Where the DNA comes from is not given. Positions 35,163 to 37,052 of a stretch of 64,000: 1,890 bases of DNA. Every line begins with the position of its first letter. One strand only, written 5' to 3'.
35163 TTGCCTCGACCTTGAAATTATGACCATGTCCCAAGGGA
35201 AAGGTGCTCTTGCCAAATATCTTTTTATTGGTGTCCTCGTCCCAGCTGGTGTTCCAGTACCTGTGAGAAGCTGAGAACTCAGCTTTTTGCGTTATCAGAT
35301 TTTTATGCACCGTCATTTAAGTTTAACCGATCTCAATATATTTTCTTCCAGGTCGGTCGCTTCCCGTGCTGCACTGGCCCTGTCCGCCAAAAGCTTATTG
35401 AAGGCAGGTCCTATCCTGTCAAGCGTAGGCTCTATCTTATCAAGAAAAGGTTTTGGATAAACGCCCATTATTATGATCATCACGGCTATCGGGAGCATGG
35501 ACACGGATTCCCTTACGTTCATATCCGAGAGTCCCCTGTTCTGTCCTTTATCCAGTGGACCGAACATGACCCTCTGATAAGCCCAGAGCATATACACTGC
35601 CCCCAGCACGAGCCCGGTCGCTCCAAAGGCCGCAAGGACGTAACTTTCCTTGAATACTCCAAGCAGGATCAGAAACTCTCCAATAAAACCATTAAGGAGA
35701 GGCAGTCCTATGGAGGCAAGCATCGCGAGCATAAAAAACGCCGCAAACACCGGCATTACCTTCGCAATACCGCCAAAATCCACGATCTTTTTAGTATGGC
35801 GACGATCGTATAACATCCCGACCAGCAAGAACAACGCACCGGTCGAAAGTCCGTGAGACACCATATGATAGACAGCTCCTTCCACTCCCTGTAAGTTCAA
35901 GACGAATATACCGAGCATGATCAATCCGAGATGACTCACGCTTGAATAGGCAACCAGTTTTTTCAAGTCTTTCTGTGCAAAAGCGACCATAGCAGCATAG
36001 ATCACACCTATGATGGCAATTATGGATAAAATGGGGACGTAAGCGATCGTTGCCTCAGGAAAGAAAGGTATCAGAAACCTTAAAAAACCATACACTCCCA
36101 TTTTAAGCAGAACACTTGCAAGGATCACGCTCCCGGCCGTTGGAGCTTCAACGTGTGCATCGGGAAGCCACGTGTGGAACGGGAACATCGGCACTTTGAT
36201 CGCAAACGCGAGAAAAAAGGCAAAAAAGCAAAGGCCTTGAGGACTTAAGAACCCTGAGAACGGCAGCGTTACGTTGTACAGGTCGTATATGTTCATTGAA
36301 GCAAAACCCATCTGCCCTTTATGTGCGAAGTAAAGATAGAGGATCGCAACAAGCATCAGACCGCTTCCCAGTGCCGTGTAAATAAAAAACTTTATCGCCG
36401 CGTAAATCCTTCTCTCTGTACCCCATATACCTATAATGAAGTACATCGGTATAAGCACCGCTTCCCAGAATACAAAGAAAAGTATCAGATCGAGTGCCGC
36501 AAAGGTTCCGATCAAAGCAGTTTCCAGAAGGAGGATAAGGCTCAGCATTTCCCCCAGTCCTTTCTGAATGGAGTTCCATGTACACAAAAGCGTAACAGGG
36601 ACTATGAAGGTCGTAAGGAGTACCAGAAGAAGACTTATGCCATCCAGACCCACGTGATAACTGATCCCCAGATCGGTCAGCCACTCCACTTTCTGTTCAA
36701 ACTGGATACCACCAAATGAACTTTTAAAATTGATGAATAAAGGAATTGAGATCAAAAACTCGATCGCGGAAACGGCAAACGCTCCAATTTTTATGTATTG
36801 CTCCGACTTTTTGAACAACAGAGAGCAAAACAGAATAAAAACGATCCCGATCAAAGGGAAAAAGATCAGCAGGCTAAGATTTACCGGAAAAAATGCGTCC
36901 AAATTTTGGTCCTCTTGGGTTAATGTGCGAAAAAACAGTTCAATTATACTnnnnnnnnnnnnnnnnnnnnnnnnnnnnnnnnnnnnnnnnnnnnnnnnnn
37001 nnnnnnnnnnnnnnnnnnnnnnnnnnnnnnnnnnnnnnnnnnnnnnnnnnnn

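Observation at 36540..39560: Low-GC islet by tRNA-fMet with a decayed tandem duplication that copied the 5' end of nuoM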

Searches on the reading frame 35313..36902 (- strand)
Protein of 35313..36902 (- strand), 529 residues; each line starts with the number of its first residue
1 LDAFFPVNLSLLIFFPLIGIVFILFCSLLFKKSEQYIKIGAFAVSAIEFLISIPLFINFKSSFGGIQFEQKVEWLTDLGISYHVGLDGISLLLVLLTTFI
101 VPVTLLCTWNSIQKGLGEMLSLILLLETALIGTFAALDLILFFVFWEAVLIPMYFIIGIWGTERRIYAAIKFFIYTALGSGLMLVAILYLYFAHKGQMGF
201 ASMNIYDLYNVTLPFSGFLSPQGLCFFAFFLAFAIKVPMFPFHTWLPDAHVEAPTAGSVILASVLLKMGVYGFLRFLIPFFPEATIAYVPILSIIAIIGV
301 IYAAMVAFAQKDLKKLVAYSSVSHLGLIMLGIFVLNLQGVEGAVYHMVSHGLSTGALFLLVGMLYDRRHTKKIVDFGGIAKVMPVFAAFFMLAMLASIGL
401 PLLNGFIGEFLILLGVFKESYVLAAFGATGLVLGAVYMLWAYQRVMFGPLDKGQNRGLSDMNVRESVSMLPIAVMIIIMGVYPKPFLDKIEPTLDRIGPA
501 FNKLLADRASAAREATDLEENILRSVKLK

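Call 6: search_protein_families(library=pfam, proteins=[window:35313-36902:-], max_evalue=1)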
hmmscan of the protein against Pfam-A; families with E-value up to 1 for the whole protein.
window:35313-36902:- (529 aa): 1 family
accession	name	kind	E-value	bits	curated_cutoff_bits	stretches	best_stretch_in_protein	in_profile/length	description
PF00361.26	Proton_antipo_M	-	5.9e-80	269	21.5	1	136-430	1-290/294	NADH:quinone oxidoreductase/Mrp antiporter, TM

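Call 16: find_related_loci(query=window:35313-36902:-, collection=genome_contigs, flank=8000)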
Query window:35313-36902:- (529 aa) in genome_contigs; peptide patterns used: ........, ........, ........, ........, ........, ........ (x = any residue, [..] = any of these).
600 stretches matched a pattern (row limit reached: there are more); 598 encode a relative of the query (tblastn E <= 1e-3); the best 80 are kept; 80 distinct loci.
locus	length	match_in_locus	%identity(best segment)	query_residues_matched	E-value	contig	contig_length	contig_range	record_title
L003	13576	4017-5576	66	1-519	0e+0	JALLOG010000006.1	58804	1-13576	Desulfobacterota bacterium AH_259_B03_O07 NODE_6_length_58804_cov_1107.84, whole genome shotgun sequence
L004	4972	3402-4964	69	1-514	0e+0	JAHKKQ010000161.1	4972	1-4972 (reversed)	MAG: Candidatus Dadabacteria bacterium isolate CR_Sed_300A_bin.14 scaffold_7694, whole genome shotgun sequence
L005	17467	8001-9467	70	9-497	0e+0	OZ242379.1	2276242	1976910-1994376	MAG: Thermodesulfobacteriota bacterium isolate 9d136334-0537-4e9a-b9f8-abb272cb9b29 genome assembly, chromosome: 1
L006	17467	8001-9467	68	9-497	0e+0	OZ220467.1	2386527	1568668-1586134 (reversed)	MAG: Thermodesulfobacteriota bacterium isolate aae6c288-ea75-4acf-8f30-d59ed56bdf13 genome assembly, chromosome: 1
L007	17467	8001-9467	70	9-497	0e+0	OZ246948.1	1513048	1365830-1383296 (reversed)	MAG: Thermodesulfobacteriota bacterium isolate d696c60b-6efb-4378-b5c3-90a1f47793ec genome assembly, chromosome: 1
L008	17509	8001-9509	68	9-509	0e+0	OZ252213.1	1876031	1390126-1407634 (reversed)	MAG: Thermodesulfobacteriota bacterium isolate fe9b5591-7b88-4e57-ab13-ddad5861585a genome assembly, chromosome: 1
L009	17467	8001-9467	70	9-497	0e+0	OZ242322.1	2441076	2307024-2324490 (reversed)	MAG: Thermodesulfobacteriota bacterium isolate 3e42ac3d-59cd-46c6-8b9e-c6275ce6f8c4 genome assembly, chromosome: 1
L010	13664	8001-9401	71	31-497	0e+0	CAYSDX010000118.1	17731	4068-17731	MAG TPA_asm: uncultured Spirochaetia bacterium isolate SRP338948_co1_69 genome assembly, contig: k141_467164, whole geno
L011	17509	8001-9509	69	9-509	0e+0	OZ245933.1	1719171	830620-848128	MAG: Thermodesulfobacteriota bacterium isolate 263b4f05-1b2c-42db-935d-865eb6a8296e genome assembly, chromosome: 1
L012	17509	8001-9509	57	33-525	0e+0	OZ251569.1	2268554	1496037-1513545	MAG: Thermodesulfobacteriota bacterium isolate 35404873-1dcd-4dbd-b155-cc8a8283caff genome assembly, chromosome: 1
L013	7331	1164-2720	54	9-527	4e-174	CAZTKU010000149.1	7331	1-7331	MAG TPA_asm: uncultured Ignavibacteriaceae bacterium isolate binchicken_co119_451 genome assembly, contig: NODE_14891_le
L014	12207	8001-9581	52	1-521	2e-173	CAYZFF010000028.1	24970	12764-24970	MAG TPA_asm: uncultured Cytophagia bacterium isolate SRP173033_co1_156 genome assembly, contig: NODE_3188_length_24970_c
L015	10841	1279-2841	54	5-529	6e-173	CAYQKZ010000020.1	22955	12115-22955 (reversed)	MAG TPA_asm: uncultured Desulfobacterales bacterium isolate SRP272421_co2_290 genome assembly, contig: NODE_5964_length_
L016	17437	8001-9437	53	31-517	3e-171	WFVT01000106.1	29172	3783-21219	MAG: candidate division KSB1 bacterium isolate S140_5 k151_2648, whole genome shotgun sequence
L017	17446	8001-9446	56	9-497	5e-171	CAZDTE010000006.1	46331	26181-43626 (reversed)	MAG TPA_asm: uncultured Ardenticatenales bacterium isolate binchicken_co275_99 genome assembly, contig: NODE_715_length_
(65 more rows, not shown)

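Call 23: search_protein_families(library=ncbifam, proteins=[window:35313-36902:-], max_evalue=1)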
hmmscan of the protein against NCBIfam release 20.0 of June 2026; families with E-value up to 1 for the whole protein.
window:35313-36902:- (529 aa): 72 families (the best 25 are shown)
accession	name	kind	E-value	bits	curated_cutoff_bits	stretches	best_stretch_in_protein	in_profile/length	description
TIGR01972.1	NDH_I_M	subfamily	1.7e-179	597.6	263.8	1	9-496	1-481/486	NADH-quinone oxidoreductase subunit M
NF004505.0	PRK05846.2-5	equivalog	5.4e-171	569.8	700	1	9-498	5-482/508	NADH-quinone oxidoreductase subunit M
NF004499.0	PRK05846.1-3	equivalog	5.1e-169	563.2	585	1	9-507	7-494/502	NADH-quinone oxidoreductase subunit M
NF004500.0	PRK05846.1-4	equivalog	2.1e-158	528.2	550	1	9-496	7-501/525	NADH-quinone oxidoreductase subunit M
NF004501.0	PRK05846.1-5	subfamily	7.8e-158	526.3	598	1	9-495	7-481/492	NADH-quinone oxidoreductase subunit M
NF004506.0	PRK05846.2-6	equivalog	1e-132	443.9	789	1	9-488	7-480/493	NADH-quinone oxidoreductase subunit M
NF004498.0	PRK05846.1-1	equivalog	5.8e-118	394.9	614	1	9-498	3-497/509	NADH-quinone oxidoreductase subunit M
NF004504.0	PRK05846.2-3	equivalog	1.2e-116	390.7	785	1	9-487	12-483/499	NADH-quinone oxidoreductase subunit M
NF009212.0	PRK12561.1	subfamily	2e-114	383.2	645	1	8-497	8-495/531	NAD(P)H-quinone oxidoreductase subunit 4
NF005060.0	PRK06473.1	equivalog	8.4e-104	348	747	1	9-494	2-478/500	NADH-quinone oxidoreductase subunit M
NF002713.0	PRK02546.1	subfamily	5e-103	345.4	827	1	8-498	10-499/533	NAD(P)H-quinone oxidoreductase subunit 4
NF005611.0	PRK07363.1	equivalog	5.8e-90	302.2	764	1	9-499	2-483/501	NADH-quinone oxidoreductase subunit M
NF004502.0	PRK05846.2-1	equivalog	1.2e-85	288.1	791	1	9-498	6-498/500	NADH-quinone oxidoreductase subunit M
NF004503.0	PRK05846.2-2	subfamily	2.3e-74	251.4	720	1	20-490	8-482/490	NADH-quinone oxidoreductase subunit M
NF006419.0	PRK08668.1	equivalog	2.3e-55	188.5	617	1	9-492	4-476/613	NADH dehydrogenase subunit M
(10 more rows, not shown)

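Call 89: search_protein_families(library=pfam, proteins=[L005:6948-7844:+, L005:5113-6855:+, L008:6684-7907:+, L008:5540-6475:+], max_evalue=0.0001)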
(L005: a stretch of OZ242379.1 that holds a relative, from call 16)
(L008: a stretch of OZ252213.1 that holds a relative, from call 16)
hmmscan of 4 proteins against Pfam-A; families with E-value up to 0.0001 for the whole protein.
L005:6948-7844:+ (298 aa): 2 families
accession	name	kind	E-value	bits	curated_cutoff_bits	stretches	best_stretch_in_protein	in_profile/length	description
PF22518.2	DUF6997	-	2.3e-25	90.2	27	1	1-115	49-162/175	Domain of unknown function (DUF6997)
PF23871.1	DUF7226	-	1.1e-13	51.7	27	1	165-290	1-135/142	Domain of unknown function (DUF7226)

L005:5113-6855:+ (580 aa): 0 families

L008:6684-7907:+ (407 aa): 2 families
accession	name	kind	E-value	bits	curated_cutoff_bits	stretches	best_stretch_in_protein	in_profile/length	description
PF01385.25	OrfB_IS605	-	1.7e-19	70.6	30.5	1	180-288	4-118/120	Probable transposase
PF07282.18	Cas12f1-like_TNB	-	2.9e-18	66.2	26.3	1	316-378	1-60/60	Cas12f1-like, TNB domain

L008:5540-6475:+ (311 aa): 1 family
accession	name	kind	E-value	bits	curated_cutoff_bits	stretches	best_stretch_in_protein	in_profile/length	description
PF00296.26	Bac_luciferase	-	6.4e-47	160.9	27.9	1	14-285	21-313/314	Luciferase-like monooxygenase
